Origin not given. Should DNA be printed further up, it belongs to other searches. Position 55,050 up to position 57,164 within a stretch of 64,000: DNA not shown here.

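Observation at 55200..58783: Translationally coupled pair of 7TM-DISM sensor kinases with reciprocal catalytic defects (one His-less, one ATP-site-less) and no response regulator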

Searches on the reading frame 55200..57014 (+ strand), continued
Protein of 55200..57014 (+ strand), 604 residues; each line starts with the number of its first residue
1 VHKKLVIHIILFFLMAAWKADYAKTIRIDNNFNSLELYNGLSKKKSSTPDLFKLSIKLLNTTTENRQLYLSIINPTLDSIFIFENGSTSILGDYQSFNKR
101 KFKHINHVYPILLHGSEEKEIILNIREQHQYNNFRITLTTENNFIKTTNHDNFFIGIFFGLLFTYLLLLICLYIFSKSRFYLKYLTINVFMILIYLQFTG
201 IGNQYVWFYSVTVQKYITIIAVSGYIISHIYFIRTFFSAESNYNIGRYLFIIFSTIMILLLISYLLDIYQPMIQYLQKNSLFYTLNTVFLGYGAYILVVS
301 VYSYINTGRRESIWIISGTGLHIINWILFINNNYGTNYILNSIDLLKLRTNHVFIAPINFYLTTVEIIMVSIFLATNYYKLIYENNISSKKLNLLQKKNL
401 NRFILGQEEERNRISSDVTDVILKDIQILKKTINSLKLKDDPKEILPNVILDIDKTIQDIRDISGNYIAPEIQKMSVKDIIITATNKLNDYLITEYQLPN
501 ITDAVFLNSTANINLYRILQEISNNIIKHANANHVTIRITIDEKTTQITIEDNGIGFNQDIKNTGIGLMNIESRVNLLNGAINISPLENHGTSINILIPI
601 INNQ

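Call 56: predict_structure(alignment_id=A1)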
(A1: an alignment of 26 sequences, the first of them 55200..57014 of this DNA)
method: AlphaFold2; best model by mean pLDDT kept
length: 604 residues; sequences in the alignment: 26
mean_pLDDT: 77.8   pTM: 0.59
mean pLDDT of the five models: 77.8, 77.2, 73.8, 73.6, 71.6
residues with pLDDT >= 90: 108; 70-90: 356; 50-70: 123; < 50: 17
segments of 3 or more residues with pLDDT < 50: 19-22, 398-407
pLDDT, mean of each block of 10 residues (from residue 1): 74 65 73 89 63 88 93 87 87 80 88 91 80 87 92 93 93 86 90 92 89 85 84 69 65 77 69 57 79 81 79 80 89 83 82 89 90 80 68 52 48 61 77 71 72 75 55 73 78 77 66 79 78 82 79 70 61 77 76 80 56
secondary structure, 60 per line:
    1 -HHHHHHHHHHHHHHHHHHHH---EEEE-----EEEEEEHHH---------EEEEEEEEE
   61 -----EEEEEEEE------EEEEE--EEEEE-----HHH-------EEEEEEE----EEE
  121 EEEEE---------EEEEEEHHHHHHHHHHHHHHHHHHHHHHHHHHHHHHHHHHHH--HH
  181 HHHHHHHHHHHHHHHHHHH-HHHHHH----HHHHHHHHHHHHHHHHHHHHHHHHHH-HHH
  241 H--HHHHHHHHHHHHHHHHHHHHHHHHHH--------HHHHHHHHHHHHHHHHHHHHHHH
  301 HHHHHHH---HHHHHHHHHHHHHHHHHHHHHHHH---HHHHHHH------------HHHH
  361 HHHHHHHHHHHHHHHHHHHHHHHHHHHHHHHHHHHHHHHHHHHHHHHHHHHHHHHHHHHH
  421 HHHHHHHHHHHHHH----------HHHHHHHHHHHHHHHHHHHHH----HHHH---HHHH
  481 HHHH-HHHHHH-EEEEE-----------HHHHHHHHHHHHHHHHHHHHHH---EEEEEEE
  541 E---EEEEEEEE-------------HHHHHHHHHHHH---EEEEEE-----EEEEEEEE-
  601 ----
elements in order: H2-21 E25-28 E34-39 E52-60 E66-73 E80-84 E87-91 E107-113 E118-125 E135-140 H141-176 H179-199 H201-206 H211-236 H238-241 H244-269 H278-307 H311-334 H338-344 H357-434 H445-465 H470-473 H477-484 H486-491 E493-497 H509-530 E534-541 E545-552 H566-577 E581-586 E592-599
